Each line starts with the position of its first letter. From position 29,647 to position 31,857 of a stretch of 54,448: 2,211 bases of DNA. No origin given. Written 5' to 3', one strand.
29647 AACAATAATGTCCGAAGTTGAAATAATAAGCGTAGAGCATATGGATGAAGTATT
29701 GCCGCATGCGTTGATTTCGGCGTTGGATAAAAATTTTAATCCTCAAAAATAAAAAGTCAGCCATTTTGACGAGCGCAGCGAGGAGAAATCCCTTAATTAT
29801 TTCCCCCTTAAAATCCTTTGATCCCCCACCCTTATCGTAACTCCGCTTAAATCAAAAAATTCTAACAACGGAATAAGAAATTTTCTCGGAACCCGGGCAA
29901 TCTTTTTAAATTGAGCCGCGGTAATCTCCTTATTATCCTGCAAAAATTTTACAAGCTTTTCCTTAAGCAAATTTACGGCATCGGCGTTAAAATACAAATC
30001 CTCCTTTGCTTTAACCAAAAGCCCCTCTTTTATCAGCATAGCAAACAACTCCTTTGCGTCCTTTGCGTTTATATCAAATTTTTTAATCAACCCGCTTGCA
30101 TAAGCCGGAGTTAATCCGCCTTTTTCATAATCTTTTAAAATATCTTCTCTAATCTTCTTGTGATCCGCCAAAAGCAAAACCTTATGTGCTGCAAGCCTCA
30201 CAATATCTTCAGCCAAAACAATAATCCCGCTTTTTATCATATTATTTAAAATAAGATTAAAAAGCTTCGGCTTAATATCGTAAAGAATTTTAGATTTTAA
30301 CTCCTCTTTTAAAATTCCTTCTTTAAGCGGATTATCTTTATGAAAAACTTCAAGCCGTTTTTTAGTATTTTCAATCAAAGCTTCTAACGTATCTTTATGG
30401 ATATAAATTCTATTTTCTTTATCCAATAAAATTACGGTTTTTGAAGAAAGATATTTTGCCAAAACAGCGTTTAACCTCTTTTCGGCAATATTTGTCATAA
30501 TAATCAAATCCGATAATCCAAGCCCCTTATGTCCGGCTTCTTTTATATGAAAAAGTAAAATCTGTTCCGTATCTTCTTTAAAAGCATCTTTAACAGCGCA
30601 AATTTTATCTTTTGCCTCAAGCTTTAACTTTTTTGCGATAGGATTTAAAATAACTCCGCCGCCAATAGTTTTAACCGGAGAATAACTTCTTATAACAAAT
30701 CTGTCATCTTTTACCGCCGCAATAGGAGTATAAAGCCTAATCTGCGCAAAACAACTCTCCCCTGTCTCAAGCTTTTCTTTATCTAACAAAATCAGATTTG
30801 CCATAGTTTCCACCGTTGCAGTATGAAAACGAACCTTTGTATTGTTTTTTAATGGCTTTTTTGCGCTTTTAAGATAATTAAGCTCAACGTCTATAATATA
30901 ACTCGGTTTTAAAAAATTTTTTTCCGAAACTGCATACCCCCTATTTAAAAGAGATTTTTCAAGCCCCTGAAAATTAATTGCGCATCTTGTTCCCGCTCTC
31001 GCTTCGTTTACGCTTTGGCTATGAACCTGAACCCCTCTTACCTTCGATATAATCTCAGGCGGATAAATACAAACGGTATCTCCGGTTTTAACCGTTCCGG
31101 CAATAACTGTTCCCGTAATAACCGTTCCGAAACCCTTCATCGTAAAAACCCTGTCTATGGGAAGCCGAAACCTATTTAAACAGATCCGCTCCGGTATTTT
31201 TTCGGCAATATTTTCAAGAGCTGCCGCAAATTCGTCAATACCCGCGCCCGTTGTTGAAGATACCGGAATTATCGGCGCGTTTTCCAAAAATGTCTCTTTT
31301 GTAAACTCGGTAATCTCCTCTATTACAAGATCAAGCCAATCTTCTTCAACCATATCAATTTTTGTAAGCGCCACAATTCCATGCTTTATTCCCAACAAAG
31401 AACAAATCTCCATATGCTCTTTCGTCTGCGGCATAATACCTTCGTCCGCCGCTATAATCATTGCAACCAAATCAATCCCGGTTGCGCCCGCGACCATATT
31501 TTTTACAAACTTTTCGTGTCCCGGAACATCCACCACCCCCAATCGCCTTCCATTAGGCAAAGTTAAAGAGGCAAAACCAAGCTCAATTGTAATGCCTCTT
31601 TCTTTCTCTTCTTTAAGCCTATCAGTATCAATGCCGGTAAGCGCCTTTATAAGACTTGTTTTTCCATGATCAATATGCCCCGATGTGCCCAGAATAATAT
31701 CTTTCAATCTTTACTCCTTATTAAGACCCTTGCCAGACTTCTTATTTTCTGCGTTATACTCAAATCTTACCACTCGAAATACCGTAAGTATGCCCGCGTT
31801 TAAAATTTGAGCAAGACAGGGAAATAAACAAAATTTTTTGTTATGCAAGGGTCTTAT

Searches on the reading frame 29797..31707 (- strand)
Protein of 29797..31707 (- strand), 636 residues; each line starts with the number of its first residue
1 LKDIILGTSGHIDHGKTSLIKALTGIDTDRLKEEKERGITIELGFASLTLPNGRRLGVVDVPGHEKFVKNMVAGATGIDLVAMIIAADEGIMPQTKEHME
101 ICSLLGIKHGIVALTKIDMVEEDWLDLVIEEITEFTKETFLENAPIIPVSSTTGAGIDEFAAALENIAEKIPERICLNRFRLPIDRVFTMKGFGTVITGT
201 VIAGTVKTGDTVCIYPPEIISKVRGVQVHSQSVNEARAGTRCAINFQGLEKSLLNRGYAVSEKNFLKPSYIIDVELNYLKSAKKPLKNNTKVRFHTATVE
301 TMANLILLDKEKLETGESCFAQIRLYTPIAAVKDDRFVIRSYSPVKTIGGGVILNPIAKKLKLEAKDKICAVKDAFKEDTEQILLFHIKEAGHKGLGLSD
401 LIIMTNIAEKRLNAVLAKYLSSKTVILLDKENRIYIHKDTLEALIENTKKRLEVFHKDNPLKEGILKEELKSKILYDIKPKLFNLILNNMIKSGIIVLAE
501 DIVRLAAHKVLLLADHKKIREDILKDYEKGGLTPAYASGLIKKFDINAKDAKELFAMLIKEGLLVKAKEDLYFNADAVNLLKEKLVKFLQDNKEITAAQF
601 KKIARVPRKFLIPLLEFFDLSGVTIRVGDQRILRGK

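Call 28: search_protein_families(library=ncbifam, proteins=[window:29797-31707:-])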
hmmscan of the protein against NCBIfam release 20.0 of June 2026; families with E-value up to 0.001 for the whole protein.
window:29797-31707:- (636 aa): 33 families (the best 25 are shown)
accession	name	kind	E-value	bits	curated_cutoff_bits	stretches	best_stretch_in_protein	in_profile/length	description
TIGR00475.1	selB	equivalog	2.7e-110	369.8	242.25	1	4-634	1-580/581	selenocysteine-specific translation elongation factor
NF009373.0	PRK12736.1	subfamily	4.5e-49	167.2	452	1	4-354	13-390/394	elongation factor Tu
NF000766.0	PRK00049.1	subfamily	2e-48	165.2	449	1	5-354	14-392/396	elongation factor Tu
NF009372.0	PRK12735.1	subfamily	4.9e-48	163.9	479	1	4-354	13-392/396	elongation factor Tu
NF008969.0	PRK12317.1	subfamily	1.5e-47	162.2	502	1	29-263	61-310/426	elongation factor 1-alpha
TIGR00485.1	EF-Tu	equivalog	1.9e-44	152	522.4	1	4-354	13-390/394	elongation factor Tu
NF003077.0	PRK04000.1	equivalog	2.6e-44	152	315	2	54-218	85-257/412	translation initiation factor IF-2 subunit gamma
TIGR03680.1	eif2g_arch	equivalog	5.8e-44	150.9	514.5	2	54-217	81-252/407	translation initiation factor IF-2 subunit gamma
TIGR00483.1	EF-1_alpha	equivalog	1.1e-37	129.6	540.1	1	28-263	60-311/427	translation elongation factor EF-1 subunit alpha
TIGR02034.1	CysN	subfamily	2.7e-33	115.6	336.1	1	29-354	56-393/406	sulfate adenylyltransferase, large subunit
NF003478.0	PRK05124.1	equivalog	1.5e-32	112.8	590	1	28-357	82-423/475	sulfate adenylyltransferase subunit CysN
NF004035.0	PRK05506.1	subfamily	4.8e-32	111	715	1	28-247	79-309/632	bifunctional sulfate adenylyltransferase subunit 1/adenylylsulfate kinase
TIGR00487.1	IF-2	equivalog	1.2e-24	87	424.4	1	8-249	92-328/587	translation initiation factor IF-2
TIGR00231.1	small_GTP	domain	4.7e-13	49.2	42.5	1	1-162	1-160/164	GTP-binding protein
NF003078.0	PRK04004.1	equivalog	7.7e-13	47.9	468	2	10-121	18-142/598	translation initiation factor IF-2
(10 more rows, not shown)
